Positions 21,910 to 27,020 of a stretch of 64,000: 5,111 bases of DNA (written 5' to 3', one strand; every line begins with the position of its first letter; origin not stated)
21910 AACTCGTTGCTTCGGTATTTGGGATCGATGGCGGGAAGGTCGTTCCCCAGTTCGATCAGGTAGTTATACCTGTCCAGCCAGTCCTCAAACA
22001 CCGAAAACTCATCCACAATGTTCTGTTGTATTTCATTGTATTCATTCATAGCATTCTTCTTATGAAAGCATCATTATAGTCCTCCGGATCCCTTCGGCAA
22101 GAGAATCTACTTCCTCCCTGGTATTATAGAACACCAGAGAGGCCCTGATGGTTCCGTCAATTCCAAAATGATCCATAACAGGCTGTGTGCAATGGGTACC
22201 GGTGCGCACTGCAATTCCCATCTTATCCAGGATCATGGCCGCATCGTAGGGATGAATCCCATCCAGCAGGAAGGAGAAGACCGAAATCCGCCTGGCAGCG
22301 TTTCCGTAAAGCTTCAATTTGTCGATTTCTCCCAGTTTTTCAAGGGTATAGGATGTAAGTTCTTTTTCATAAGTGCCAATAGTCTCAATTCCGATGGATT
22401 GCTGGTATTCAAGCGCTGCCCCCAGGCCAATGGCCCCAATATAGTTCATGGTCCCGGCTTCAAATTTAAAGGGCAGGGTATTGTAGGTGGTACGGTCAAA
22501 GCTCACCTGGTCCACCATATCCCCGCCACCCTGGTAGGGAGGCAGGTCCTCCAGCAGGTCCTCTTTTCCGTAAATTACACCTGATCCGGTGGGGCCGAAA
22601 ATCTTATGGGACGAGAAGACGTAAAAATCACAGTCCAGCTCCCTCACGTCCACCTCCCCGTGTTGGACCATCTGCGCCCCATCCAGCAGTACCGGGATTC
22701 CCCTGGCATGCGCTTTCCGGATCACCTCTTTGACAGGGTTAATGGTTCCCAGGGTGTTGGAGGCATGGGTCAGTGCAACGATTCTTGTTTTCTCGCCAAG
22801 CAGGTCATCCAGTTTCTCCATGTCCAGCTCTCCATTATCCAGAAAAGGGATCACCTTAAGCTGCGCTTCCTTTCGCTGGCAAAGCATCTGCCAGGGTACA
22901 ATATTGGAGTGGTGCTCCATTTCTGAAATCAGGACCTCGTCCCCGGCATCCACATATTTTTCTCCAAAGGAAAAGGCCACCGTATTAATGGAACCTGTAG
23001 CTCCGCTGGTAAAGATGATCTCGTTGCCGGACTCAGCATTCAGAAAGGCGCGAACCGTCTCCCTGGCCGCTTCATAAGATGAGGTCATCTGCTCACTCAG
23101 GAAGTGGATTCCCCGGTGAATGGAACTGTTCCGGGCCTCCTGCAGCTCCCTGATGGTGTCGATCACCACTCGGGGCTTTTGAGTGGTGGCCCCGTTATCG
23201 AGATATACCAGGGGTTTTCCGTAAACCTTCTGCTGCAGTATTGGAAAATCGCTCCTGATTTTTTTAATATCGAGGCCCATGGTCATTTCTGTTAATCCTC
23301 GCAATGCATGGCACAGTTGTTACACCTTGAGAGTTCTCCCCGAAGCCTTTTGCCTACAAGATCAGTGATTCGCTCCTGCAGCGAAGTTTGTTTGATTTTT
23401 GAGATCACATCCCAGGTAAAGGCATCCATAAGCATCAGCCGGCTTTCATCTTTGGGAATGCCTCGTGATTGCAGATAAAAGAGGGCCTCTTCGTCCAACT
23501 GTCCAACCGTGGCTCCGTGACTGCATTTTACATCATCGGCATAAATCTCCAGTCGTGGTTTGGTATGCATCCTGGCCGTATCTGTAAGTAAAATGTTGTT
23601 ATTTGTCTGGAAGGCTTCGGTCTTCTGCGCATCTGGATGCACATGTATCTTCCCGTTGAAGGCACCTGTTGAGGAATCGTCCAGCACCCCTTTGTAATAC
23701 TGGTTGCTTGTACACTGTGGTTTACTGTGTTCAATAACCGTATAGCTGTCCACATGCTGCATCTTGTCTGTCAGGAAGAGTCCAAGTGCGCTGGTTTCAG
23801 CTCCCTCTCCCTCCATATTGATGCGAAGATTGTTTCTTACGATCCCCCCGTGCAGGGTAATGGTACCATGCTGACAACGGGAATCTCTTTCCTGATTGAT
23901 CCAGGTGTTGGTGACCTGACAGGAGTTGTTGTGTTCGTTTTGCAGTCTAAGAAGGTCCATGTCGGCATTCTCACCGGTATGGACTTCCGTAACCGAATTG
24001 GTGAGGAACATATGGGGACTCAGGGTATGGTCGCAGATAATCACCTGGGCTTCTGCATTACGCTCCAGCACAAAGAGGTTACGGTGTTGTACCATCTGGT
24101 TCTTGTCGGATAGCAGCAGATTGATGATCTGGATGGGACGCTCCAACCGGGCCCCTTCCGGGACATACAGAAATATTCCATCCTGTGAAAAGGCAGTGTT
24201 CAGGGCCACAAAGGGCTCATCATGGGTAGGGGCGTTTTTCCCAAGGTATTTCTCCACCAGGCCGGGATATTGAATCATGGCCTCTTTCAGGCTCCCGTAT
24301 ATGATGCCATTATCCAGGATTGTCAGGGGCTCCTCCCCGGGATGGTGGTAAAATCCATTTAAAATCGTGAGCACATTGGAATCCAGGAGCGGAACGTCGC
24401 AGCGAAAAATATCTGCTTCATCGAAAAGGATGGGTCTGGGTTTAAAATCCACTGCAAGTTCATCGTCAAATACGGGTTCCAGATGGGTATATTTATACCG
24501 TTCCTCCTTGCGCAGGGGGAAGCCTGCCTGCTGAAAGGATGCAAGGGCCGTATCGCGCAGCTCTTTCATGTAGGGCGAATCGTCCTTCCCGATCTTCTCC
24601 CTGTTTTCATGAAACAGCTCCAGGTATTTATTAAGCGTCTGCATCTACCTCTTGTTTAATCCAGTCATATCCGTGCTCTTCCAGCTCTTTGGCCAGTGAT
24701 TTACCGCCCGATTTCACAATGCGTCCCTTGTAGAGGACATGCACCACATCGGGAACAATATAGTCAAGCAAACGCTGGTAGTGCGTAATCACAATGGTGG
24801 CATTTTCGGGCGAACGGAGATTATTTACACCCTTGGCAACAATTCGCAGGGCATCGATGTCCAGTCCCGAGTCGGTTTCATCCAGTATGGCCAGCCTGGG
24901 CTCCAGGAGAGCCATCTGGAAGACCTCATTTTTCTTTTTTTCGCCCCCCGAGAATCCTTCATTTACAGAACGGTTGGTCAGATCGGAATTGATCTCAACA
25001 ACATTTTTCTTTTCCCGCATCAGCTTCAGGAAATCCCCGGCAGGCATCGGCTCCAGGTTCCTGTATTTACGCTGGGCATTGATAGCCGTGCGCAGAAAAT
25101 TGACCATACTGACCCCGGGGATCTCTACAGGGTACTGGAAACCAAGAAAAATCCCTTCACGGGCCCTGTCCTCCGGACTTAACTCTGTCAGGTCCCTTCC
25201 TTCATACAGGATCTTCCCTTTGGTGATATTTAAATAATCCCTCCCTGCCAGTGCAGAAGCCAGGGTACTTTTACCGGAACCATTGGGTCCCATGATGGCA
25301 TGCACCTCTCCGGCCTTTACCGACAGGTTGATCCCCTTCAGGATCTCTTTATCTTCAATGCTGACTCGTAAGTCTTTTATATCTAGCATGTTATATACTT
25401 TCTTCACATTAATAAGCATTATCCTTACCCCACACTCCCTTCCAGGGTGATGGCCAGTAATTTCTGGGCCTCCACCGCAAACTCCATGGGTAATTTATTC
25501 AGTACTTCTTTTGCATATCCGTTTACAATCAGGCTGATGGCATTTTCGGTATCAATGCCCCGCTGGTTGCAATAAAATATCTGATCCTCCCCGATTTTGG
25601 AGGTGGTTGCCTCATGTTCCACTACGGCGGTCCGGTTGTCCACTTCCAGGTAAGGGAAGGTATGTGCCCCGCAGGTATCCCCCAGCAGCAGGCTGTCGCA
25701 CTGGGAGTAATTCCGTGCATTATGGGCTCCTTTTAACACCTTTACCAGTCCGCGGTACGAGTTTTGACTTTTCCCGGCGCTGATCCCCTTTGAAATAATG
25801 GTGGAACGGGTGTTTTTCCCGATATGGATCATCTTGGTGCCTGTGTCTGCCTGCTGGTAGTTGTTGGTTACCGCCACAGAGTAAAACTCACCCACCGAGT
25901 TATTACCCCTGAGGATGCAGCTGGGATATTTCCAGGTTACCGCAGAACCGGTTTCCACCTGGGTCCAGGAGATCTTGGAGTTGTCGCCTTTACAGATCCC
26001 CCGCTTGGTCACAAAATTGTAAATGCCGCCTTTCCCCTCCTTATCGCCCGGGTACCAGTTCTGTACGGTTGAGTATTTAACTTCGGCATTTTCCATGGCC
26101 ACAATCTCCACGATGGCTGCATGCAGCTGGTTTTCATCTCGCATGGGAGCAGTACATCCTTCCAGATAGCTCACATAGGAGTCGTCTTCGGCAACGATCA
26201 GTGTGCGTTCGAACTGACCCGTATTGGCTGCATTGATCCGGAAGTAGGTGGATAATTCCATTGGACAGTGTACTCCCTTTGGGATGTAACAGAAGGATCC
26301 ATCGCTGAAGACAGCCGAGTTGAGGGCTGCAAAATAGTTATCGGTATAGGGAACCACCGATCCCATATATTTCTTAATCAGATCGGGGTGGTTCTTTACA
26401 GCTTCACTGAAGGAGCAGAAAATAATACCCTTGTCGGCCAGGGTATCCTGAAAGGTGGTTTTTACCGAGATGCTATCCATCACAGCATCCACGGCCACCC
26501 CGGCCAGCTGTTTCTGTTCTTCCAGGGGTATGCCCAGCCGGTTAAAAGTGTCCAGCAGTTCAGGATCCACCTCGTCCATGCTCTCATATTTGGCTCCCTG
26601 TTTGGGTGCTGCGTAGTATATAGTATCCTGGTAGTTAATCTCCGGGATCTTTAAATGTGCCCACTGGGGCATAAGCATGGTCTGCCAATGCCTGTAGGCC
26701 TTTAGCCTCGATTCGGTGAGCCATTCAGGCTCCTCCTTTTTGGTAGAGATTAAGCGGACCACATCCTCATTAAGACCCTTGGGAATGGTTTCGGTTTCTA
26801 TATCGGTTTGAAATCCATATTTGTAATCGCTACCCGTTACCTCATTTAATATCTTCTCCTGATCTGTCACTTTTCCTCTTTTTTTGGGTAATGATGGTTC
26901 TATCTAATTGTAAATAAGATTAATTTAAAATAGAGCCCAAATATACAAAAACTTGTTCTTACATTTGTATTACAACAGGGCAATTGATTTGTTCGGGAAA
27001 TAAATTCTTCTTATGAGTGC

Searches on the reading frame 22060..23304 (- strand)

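Call 63: search_protein_families(library=pfam, proteins=[window:22060-23304:-], max_evalue=0.00001)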
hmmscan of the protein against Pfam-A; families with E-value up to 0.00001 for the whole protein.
window:22060-23304:- (414 aa): 3 families
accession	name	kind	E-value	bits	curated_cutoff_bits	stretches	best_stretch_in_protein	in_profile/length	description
PF00266.25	Aminotran_5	-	1.7e-140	468.7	21.5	1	33-402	1-371/371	Aminotransferase class-V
PF00155.27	Aminotran_1_2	-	3.7e-09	36.7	19.7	1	72-248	39-235/361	Aminotransferase class I and II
PF01212.27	Beta_elim_lyase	-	3.9e-06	26.9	27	1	77-252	34-217/288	Beta-eliminating lyase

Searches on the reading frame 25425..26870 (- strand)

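Call 63: search_protein_families(library=pfam, proteins=[window:25425-26870:-], max_evalue=0.00001)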
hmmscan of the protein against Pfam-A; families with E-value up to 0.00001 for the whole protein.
window:25425-26870:- (481 aa): 2 families
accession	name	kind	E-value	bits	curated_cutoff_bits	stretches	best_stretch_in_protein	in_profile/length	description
PF01458.23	SUFBD_core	-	2.3e-80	269.8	27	1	210-451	1-231/232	SUF system FeS cluster assembly, SufBD core domain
PF19295.5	SufBD_N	-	9.2e-12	45.4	23.5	1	139-202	103-166/172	SufBD protein N-terminal region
